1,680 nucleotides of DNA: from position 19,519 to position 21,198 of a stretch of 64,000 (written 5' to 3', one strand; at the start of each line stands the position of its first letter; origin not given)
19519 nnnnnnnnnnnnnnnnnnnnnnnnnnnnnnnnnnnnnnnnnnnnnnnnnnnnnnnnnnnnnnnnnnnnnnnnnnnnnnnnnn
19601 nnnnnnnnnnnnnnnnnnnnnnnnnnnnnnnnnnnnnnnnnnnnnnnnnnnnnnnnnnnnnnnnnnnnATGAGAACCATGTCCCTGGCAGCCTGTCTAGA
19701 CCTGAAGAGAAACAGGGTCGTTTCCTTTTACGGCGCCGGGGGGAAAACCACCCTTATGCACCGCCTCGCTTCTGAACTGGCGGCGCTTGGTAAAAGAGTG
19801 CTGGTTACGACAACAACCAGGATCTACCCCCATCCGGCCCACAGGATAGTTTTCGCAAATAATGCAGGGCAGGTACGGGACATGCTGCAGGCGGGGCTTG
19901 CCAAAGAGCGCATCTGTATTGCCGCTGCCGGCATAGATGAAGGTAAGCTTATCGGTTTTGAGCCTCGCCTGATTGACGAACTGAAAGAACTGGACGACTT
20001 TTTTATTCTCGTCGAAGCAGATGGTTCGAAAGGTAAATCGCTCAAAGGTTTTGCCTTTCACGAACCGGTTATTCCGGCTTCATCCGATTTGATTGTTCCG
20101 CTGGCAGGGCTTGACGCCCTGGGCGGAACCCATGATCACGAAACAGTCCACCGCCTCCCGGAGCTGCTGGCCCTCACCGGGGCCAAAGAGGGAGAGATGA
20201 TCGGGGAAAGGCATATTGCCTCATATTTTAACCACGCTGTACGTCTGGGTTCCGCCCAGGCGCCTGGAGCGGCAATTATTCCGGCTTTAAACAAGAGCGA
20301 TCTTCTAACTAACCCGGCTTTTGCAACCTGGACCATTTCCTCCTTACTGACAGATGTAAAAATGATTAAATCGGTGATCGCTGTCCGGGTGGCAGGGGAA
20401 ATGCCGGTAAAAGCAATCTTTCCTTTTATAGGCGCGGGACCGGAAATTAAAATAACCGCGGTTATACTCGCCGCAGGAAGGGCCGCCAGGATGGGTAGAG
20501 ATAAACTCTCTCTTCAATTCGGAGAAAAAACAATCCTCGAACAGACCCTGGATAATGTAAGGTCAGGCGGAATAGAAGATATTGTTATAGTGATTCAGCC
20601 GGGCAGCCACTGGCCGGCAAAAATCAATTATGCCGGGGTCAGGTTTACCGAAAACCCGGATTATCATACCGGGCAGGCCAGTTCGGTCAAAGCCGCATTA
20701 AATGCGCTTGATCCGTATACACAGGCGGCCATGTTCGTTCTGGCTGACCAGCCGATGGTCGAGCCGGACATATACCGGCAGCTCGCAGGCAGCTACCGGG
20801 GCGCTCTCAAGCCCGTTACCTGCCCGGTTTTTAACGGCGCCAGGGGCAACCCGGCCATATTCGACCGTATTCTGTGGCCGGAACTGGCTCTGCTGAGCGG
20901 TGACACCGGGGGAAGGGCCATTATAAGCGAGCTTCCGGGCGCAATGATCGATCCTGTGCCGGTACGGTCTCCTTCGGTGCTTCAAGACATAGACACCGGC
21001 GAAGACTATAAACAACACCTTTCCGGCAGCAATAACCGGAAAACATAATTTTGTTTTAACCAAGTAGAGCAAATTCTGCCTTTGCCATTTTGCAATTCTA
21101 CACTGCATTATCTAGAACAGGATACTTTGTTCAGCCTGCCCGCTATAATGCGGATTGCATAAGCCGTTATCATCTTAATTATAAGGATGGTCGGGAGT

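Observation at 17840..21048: Selenium-dependent molybdenum hydroxylase maturation cassette with a YqeC-MocA fusion and no hydroxylase nearby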

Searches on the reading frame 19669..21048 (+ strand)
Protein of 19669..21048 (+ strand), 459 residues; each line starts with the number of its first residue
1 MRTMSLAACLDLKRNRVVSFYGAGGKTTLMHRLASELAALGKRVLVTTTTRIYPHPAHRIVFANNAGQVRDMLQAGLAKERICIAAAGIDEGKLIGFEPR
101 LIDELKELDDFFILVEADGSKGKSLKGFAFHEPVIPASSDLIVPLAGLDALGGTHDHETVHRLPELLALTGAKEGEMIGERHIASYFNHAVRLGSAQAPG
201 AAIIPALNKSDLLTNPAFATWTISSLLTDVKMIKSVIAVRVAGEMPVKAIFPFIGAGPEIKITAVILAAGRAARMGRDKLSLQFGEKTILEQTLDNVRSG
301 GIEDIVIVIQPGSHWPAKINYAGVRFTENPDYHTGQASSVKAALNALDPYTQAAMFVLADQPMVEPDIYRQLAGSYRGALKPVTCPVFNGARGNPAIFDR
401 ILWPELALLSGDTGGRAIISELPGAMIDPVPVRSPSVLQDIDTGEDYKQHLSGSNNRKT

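Call 3: search_protein_families(library=pfam, proteins=[window:19669-21048:+], max_evalue=0.01)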
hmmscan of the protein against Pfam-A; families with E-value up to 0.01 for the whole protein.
window:19669-21048:+ (459 aa): 3 families
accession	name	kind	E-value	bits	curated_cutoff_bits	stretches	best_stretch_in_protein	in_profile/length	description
PF19842.5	YqeC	-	5e-42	144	27.6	1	18-163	1-144/145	YqeC protein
PF12804.13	NTP_transf_3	-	3.8e-37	128.4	27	1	264-422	1-157/160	MobA-like NTP transferase domain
PF01128.25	IspD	-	7.9e-06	26.2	27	1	262-355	1-96/221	2-C-methyl-D-erythritol 4-phosphate cytidylyltransferase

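Call 4: search_protein_families(library=ncbifam, proteins=[window:19669-21048:+], max_evalue=0.01)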
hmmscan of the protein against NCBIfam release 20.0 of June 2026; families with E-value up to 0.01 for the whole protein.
window:19669-21048:+ (459 aa): 23 families
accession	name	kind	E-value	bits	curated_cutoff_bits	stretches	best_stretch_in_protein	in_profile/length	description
TIGR03172.2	TIGR03172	equivalog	1.9e-46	158.5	73.05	1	17-213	1-193/209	selenium cofactor biosynthesis protein YqeC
TIGR03310.1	matur_MocA_YgfJ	equivalog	2.9e-44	151.3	186.45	1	264-449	2-187/188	molybdenum cofactor cytidylyltransferase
NF045665.1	NTPtran_DVU1551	equivalog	1.7e-32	112.9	315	1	262-456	1-195/359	DVU_1551 family NTP transferase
TIGR03202.1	pucB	equivalog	1e-24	87.3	235.05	1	262-447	1-192/192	xanthine dehydrogenase accessory protein PucB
NF045782.1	NicBOxredNboR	equivalog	3e-17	63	260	1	259-447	6-202/206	nicotine blue oxidoreductase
NF011056.0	PRK14489.1-1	equivalog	5.6e-10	38.9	379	1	261-376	5-113/363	bifunctional molybdenum cofactor guanylyltransferase MobA/molybdopterin-guanine dinucleotide biosynthesis adaptor protein MobB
TIGR02665.1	molyb_mobA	equivalog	1.1e-09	38.6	151.85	1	262-377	1-114/186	molybdenum cofactor guanylyltransferase MobA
NF053639.1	Mfer334_fam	equivalog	3.9e-09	36.7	260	1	264-374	2-124/209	pseudomurein biosynthesis protein PmurB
NF010933.0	PRK14353.1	equivalog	1.6e-07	30.3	505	1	261-374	5-122/453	bifunctional UDP-N-acetylglucosamine diphosphorylase/glucosamine-1-phosphate N-acetyltransferase GlmU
TIGR01173.1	glmU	equivalog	6e-07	28.7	366.85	1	263-378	2-119/452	bifunctional UDP-N-acetylglucosamine diphosphorylase/glucosamine-1-phosphate N-acetyltransferase GlmU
TIGR00453.1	ispD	equivalog_domain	1.2e-06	28.1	181.3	1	264-351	2-90/219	2-C-methyl-D-erythritol 4-phosphate cytidylyltransferase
NF001457.0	PRK00317.1-3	equivalog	2.6e-06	27.1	164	1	263-376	3-113/200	molybdenum cofactor guanylyltransferase MobA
NF002741.0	PRK02726.1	equivalog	5.4e-06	26.2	179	1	261-367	7-109/200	molybdenum cofactor guanylyltransferase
NF010934.1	PRK14354.1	equivalog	8.8e-06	24.5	450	1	264-381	2-120/447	bifunctional UDP-N-acetylglucosamine diphosphorylase/glucosamine-1-phosphate N-acetyltransferase GlmU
NF010935.0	PRK14355.1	equivalog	1.6e-05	23.8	718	1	261-402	3-145/459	bifunctional UDP-N-acetylglucosamine diphosphorylase/glucosamine-1-phosphate N-acetyltransferase GlmU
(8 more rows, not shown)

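Call 15: find_homologous_proteins(query=window:19669-21045:+, max_evalue=1e-10)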
Query window:19669-21045:+ (459 aa): 1302 proteins with E <= 1e-10 among 8000 candidates; the best 120 are listed.
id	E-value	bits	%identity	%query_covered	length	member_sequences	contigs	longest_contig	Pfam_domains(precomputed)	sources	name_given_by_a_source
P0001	0.0e+0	1023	100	100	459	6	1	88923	PF01128.26,PF12804.14,PF19842.6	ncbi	-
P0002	1.4e-222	758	74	100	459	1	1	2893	PF01128.26,PF12804.14,PF19842.6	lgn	-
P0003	1.1e-113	399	44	98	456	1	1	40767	PF01128.26,PF12804.14,PF19842.6,PF02348.26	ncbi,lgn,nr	ncbi:MAG: selenium cofactor biosynthesis protein YqeC [Bacillota bacterium]|nr:selenium cofactor bio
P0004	7.5e-110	386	43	98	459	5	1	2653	PF01128.26,PF12804.14,PF19842.6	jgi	jgi:molybdenum cofactor cytidylyltransferase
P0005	1.4e-105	372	42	100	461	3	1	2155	PF01128.26,PF12804.14,PF19842.6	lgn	-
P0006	9.4e-104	366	43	99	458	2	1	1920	PF01128.26,PF12804.14,PF19842.6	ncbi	-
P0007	5.8e-103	363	41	97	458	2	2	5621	PF12804.14,PF19842.6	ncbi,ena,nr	ncbi:MAG TPA: putative selenium-dependent hydroxylase accessory protein YqeC [Firmicutes bacterium]|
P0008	1.5e-102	362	41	99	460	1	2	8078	PF01128.26,PF12804.14,PF19842.6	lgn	-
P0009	3.5e-102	361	42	98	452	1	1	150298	PF01128.26,PF12804.14,PF19842.6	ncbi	-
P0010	1.1e-100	356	42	100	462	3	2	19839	PF01128.26,PF12804.14,PF19842.6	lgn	-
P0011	3.6e-100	354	42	98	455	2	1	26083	PF01128.26,PF12804.14,PF19842.6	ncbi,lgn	-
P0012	1.4e-96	342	41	98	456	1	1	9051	PF12804.14,PF19842.6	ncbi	-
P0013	4.1e-95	338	40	99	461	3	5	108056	PF01128.26,PF12804.14,PF19842.6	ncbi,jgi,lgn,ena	-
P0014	8.6e-92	327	40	98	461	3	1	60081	PF01128.26,PF12804.14,PF19842.6,PF02348.26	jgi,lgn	-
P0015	1.1e-91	326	39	99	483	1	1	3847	PF12804.14,PF19842.6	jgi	jgi:molybdenum cofactor cytidylyltransferase/probable selenium-dependent hydroxylase accessory prote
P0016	3.5e-89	318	39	98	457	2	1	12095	PF01128.26,PF12804.14,PF19842.6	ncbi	-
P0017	5.2e-89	317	37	98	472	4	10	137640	PF12804.14,PF19842.6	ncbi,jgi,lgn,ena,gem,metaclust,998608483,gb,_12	metaclust:\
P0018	2.3e-87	312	39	98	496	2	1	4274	PF01128.26,PF12804.14,PF19842.6,PF02348.26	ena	-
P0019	9.0e-86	307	39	98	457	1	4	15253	PF01128.26,PF12804.14,PF19842.6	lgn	-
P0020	8.9e-85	303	37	98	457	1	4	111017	PF01128.26,PF12804.14,PF19842.6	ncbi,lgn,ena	-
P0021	9.1e-83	297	38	97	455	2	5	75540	PF01128.26,PF12804.14,PF19842.6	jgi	jgi:molybdenum cofactor cytidylyltransferase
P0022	2.1e-82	296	38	98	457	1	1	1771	PF01128.26,PF12804.14,PF19842.6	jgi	-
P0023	9.0e-80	287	38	97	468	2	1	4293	PF12804.14,PF19842.6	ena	-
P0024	1.7e-75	273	38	97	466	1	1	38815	PF01128.26,PF12804.14,PF19842.6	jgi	jgi:molybdenum cofactor cytidylyltransferase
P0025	6.5e-74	268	38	97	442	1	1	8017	PF01128.26,PF12804.14,PF19842.6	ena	-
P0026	1.9e-73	266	40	95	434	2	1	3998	PF01128.26,PF12804.14,PF19842.6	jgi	-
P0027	1.1e-70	257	36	98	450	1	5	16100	PF01128.26,PF12804.14,PF19842.6,PF02348.26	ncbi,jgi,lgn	-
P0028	1.3e-70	257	38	97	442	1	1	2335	PF01128.26,PF12804.14,PF19842.6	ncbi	-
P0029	6.4e-70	255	36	97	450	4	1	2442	PF01128.26,PF12804.14,PF19842.6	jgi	jgi:molybdenum cofactor cytidylyltransferase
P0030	8.0e-70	254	38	97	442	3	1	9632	PF01128.26,PF12804.14,PF19842.6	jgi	jgi:molybdenum cofactor cytidylyltransferase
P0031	2.4e-69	253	37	97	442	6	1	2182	PF01128.26,PF12804.14,PF19842.6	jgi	-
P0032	3.0e-69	252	35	97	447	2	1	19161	PF12804.14,PF19842.6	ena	-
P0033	1.7e-68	250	35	97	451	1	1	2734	PF01128.26,PF12804.14,PF19842.6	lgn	-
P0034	2.2e-68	249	30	98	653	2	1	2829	PF00483.30,PF01128.26,PF12804.14,PF19842.6,PF02348.26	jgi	jgi:molybdenum cofactor cytidylyltransferase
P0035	6.9e-68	248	35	98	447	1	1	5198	PF01128.26,PF12804.14,PF19842.6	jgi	jgi:molybdenum cofactor cytidylyltransferase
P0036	7.8e-68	248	37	97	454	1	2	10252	PF01128.26,PF12804.14,PF19842.6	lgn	-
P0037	4.8e-67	245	33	98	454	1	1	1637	PF01128.26,PF12804.14,PF19842.6,PF02348.26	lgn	-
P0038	1.1e-66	244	36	97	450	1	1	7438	PF12804.14,PF19842.6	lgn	-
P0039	4.1e-66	242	37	97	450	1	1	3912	PF12804.14,PF19842.6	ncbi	ncbi:MAG: molybdenum cofactor cytidylyltransferase [Anaerolineae bacterium]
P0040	4.2e-66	242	36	97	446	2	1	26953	PF12804.14,PF19842.6,PF02348.26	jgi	-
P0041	4.6e-66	242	34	97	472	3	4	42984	PF01128.26,PF12804.14,PF19842.6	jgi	jgi:molybdenum cofactor cytidylyltransferase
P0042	4.8e-66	242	36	97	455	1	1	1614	PF12804.14,PF19842.6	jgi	jgi:molybdenum cofactor cytidylyltransferase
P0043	8.5e-66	241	35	97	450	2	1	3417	PF01128.26,PF12804.14,PF19842.6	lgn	-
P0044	1.3e-65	240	36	97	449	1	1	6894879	PF12804.14,PF19842.6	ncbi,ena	-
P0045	1.5e-65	240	36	98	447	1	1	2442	PF12804.14,PF19842.6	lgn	-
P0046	2.2e-65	240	36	97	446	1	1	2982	PF12804.14,PF19842.6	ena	-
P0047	1.5e-64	237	36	99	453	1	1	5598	PF12804.14,PF19842.6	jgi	jgi:molybdenum cofactor cytidylyltransferase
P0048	1.8e-64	237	37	97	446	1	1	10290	PF01128.26,PF12804.14,PF19842.6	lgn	-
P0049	2.1e-64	236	35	97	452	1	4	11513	PF01128.26,PF12804.14,PF19842.6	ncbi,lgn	ncbi:MAG: selenium cofactor biosynthesis protein YqeC [Anaerolineae bacterium]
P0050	2.8e-64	236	35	97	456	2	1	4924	PF01128.26,PF12804.14,PF19842.6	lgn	-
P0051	7.3e-64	235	34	99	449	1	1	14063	PF01128.26,PF12804.14,PF19842.6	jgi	jgi:molybdenum cofactor cytidylyltransferase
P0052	1.7e-63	233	35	99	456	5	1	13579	PF01128.26,PF12804.14,PF19842.6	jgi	jgi:molybdenum cofactor cytidylyltransferase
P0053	2.0e-63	233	35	98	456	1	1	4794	PF01128.26,PF12804.14,PF19842.6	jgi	jgi:molybdenum cofactor cytidylyltransferase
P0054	2.7e-63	233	37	99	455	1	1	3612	PF12804.14,PF19842.6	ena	-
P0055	3.0e-63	233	36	99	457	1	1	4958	PF00483.30,PF01128.26,PF12804.14,PF19842.6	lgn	-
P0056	5.5e-63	232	35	98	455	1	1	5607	PF00483.30,PF01128.26,PF12804.14,PF19842.6,PF02348.26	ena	-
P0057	1.1e-62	231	36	97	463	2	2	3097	PF12804.14,PF19842.6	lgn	-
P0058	1.4e-62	230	34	94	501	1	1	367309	PF01128.26,PF12804.14,PF19842.6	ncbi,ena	-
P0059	3.1e-62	229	34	97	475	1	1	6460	PF12804.14,PF19842.6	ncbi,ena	-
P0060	3.7e-62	229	34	97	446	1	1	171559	PF12804.14,PF19842.6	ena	-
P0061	7.9e-62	228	35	97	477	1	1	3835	PF01128.26,PF12804.14,PF19842.6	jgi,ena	jgi:molybdenum cofactor cytidylyltransferase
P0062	8.4e-62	228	36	97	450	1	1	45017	PF12804.14,PF19842.6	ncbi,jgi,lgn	-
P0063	1.0e-61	227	34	97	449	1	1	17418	PF12804.14,PF19842.6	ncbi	-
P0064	2.1e-61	226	34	98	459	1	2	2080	PF01128.26,PF12804.14,PF19842.6,PF02348.26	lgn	-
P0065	2.5e-61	226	34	97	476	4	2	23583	PF01128.26,PF12804.14,PF19842.6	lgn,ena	-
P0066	3.6e-61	226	35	97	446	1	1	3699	PF12804.14,PF19842.6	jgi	jgi:molybdenum cofactor cytidylyltransferase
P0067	9.7e-61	224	36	97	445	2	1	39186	PF12804.14,PF19842.6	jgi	jgi:molybdenum cofactor cytidylyltransferase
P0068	1.1e-60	224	35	94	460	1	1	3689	PF12804.14,PF19842.6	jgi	jgi:molybdenum cofactor cytidylyltransferase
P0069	1.3e-60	224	35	97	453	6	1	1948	PF01128.26,PF12804.14,PF19842.6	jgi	jgi:molybdenum cofactor cytidylyltransferase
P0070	1.3e-60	224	34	97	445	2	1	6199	PF12804.14,PF19842.6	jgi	jgi:molybdenum cofactor cytidylyltransferase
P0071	1.3e-60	224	35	97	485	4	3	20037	PF12804.14,PF19842.6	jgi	jgi:molybdenum cofactor cytidylyltransferase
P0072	1.4e-60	224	33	98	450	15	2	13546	PF01128.26,PF12804.14,PF19842.6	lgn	-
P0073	1.5e-60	224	34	97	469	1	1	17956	PF12804.14,PF19842.6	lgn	-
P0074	1.7e-60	223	35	97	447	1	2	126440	PF01128.26,PF12804.14,PF19842.6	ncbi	-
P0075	1.9e-60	223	34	99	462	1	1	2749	PF12804.14,PF19842.6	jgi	jgi:molybdenum cofactor cytidylyltransferase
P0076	2.0e-60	223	32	98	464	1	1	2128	PF01128.26,PF12804.14,PF19842.6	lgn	-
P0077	3.7e-60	222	34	99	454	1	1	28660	PF01128.26,PF12804.14,PF19842.6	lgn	-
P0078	3.9e-60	222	34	95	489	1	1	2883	PF01128.26,PF12804.14,PF19842.6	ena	-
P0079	4.0e-60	222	35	97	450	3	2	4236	PF12804.14,PF19842.6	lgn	-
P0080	4.4e-60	222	36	91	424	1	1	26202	PF12804.14,PF19842.6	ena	-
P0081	4.9e-60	222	35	42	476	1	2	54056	PF01128.26,PF12804.14,PF19842.6,PF02348.26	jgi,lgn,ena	-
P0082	5.5e-60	222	34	97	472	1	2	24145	PF12804.14,PF19842.6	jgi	jgi:molybdenum cofactor cytidylyltransferase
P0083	5.9e-60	222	35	97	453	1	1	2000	PF12804.14,PF19842.6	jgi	jgi:molybdenum cofactor cytidylyltransferase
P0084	6.4e-60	222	36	97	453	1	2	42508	PF01128.26,PF12804.14,PF19842.6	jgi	jgi:molybdenum cofactor cytidylyltransferase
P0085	7.6e-60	221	36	97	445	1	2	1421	PF12804.14,PF19842.6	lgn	-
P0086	9.7e-60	221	35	97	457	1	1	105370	PF01128.26,PF12804.14,PF19842.6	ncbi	ncbi:MAG: molybdenum cofactor cytidylyltransferase [Anaerolineae bacterium]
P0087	1.1e-59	221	34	97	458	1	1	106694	PF01128.26,PF12804.14,PF19842.6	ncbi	-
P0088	1.2e-59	221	34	97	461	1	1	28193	PF12804.14,PF19842.6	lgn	-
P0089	1.5e-59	220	34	98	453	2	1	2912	PF12804.14,PF19842.6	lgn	-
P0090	1.9e-59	220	34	97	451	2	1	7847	PF12804.14,PF19842.6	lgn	-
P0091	2.1e-59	220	34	97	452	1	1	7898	PF01128.26,PF12804.14,PF19842.6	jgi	jgi:molybdenum cofactor cytidylyltransferase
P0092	3.3e-59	219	35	98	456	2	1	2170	PF00483.30,PF01128.26,PF12804.14,PF19842.6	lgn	-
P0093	3.9e-59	219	36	97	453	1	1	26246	PF12804.14,PF19842.6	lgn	-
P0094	4.8e-59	219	35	97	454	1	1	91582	PF12804.14,PF19842.6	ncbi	-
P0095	5.3e-59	219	34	97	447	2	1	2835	PF01128.26,PF12804.14,PF19842.6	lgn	-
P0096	6.4e-59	218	34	97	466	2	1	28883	PF01128.26,PF12804.14,PF19842.6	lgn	-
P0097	6.5e-59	218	33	97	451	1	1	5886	PF12804.14,PF19842.6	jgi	jgi:molybdenum cofactor cytidylyltransferase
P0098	7.0e-59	218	34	97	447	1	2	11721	PF01128.26,PF12804.14,PF19842.6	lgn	-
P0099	8.9e-59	218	33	97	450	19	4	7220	PF01128.26,PF12804.14,PF19842.6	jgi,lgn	-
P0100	1.0e-58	218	35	97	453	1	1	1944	PF01128.26,PF12804.14,PF19842.6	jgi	jgi:molybdenum cofactor cytidylyltransferase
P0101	1.3e-58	217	34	98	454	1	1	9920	PF01128.26,PF12804.14,PF19842.6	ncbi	-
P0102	1.3e-58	217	36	97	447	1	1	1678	PF12804.14,PF19842.6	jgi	jgi:molybdenum cofactor cytidylyltransferase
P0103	1.5e-58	217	35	97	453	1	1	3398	PF01128.26,PF12804.14,PF19842.6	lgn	-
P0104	1.5e-58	217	33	99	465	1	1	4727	PF01128.26,PF12804.14,PF19842.6,PF02348.26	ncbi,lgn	-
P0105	1.6e-58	217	34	97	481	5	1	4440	PF01128.26,PF12804.14,PF19842.6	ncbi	ncbi:MAG: selenium cofactor biosynthesis protein YqeC [Anaerolineae bacterium]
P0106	1.6e-58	217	37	97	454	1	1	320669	PF12804.14,PF19842.6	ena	-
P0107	1.7e-58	217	33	98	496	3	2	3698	PF01128.26,PF12804.14,PF19842.6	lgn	-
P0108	1.8e-58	217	35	97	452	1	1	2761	PF01128.26,PF12804.14,PF19842.6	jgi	jgi:molybdenum cofactor cytidylyltransferase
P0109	1.8e-58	217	36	97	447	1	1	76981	PF12804.14,PF19842.6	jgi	jgi:molybdenum cofactor cytidylyltransferase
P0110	2.6e-58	216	35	42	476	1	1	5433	PF01128.26,PF12804.14,PF19842.6,PF02348.26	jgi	jgi:molybdenum cofactor cytidylyltransferase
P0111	3.8e-58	216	33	97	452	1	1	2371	PF01128.26,PF12804.14,PF19842.6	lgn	-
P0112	4.1e-58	216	33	97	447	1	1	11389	PF01128.26,PF12804.14,PF19842.6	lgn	-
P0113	4.6e-58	215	33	99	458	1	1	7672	PF01128.26,PF12804.14,PF19842.6,PF02348.26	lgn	-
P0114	6.2e-58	215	36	97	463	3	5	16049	PF12804.14,PF19842.6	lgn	-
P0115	6.3e-58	215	34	98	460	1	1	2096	PF01128.26,PF12804.14,PF19842.6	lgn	-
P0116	7.0e-58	215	34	97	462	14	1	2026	PF01128.26,PF12804.14,PF19842.6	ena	-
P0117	7.3e-58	215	35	99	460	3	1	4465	PF12804.14,PF19842.6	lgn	-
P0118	8.6e-58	215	33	99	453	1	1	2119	PF01128.26,PF12804.14,PF19842.6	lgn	-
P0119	9.4e-58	214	36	98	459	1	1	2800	PF01128.26,PF12804.14,PF19842.6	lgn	-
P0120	1.1e-57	214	33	97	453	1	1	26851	PF01128.26,PF12804.14,PF19842.6,PF02348.26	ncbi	ncbi:MAG: selenium cofactor biosynthesis protein YqeC [Anaerolineae bacterium]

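Call 16: find_encoding_contigs(protein=P0001, flank=10000, max_places=4)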
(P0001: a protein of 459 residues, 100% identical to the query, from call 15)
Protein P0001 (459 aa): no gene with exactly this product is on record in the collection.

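Call 17: find_related_loci(query=window:19669-21045:+, collection=genome_contigs, flank=10000)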
Query window:19669-21045:+ (459 aa) in genome_contigs; peptide patterns used: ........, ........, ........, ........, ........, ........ (x = any residue, [..] = any of these).
67 stretches matched a pattern, but none encodes a relative of the query by tblastn (E <= 1e-3).

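Call 20: find_encoding_contigs(protein=P0003, flank=10000, max_places=3)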
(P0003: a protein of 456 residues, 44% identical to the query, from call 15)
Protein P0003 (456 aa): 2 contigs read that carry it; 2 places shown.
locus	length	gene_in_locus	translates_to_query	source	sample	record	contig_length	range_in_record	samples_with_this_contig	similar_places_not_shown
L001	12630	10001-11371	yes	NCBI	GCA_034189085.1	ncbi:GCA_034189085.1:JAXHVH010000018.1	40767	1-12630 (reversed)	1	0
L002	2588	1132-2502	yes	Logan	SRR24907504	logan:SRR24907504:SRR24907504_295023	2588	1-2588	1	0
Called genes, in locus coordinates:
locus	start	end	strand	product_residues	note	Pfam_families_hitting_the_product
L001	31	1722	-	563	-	PF07905:PucR, PF17853:GGDEF_2, PF13556:HTH_30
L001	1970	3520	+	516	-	PF27530:HMA_AllF_N, PF02629:CoA_binding (faint), PF00549:Ligase_CoA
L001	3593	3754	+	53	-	-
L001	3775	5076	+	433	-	PF06545:AllG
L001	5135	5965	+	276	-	PF00941:FAD_binding_5, PF03450:CO_deh_flav_C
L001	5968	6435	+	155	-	PF00111:Fer2, PF01799:Fer2_2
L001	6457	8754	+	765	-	PF01315:Ald_Xan_dh_C, PF02738:MoCoBD_1, PF20256:MoCoBD_2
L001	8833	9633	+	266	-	-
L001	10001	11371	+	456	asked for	PF19842:YqeC, PF01128:IspD (weak), PF02348:CTP_transf_3 (weak), PF12804:NTP_transf_3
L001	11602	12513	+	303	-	PF14236:DruA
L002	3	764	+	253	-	?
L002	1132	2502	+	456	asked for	PF19842:YqeC, PF01128:IspD (weak), PF02348:CTP_transf_3 (weak), PF12804:NTP_transf_3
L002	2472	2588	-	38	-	?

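Call 21: find_encoding_contigs(protein=P0009, flank=10000, max_places=3)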
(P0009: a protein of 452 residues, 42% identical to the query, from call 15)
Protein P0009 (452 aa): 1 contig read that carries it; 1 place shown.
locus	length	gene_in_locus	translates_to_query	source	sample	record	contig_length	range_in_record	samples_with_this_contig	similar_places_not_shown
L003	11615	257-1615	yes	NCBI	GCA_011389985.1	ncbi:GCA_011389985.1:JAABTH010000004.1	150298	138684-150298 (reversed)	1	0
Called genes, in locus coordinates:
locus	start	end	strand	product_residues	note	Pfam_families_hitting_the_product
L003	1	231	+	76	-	?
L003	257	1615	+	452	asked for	PF19842:YqeC, PF01128:IspD (weak), PF12804:NTP_transf_3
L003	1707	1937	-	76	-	PF01037:AsnC_trans_reg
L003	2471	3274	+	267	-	PF01048:PNP_UDP_1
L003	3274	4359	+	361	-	PF01008:IF-2B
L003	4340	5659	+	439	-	PF01979:Amidohydro_1, PF07969:Amidohydro_3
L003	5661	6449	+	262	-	PF01975:SurE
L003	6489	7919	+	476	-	PF01139:RtcB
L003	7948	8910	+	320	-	PF02423:OCD_Mu_crystall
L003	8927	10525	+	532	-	PF03315:SDH_beta (faint), PF03313:SDH_alpha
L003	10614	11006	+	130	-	PF13183:Fer4_8 (weak), PF14697:Fer4_21, PF13237:Fer4_10, PF00037:Fer4 (weak), PF12838:Fer4_7, PF13187:Fer4_9, PF25160:LdpA_Fe-S-bd (weak), PF00037:Fer4 (weak), +8 more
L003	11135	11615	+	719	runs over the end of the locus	PF02730:AFOR_N, PF01314:AFOR_C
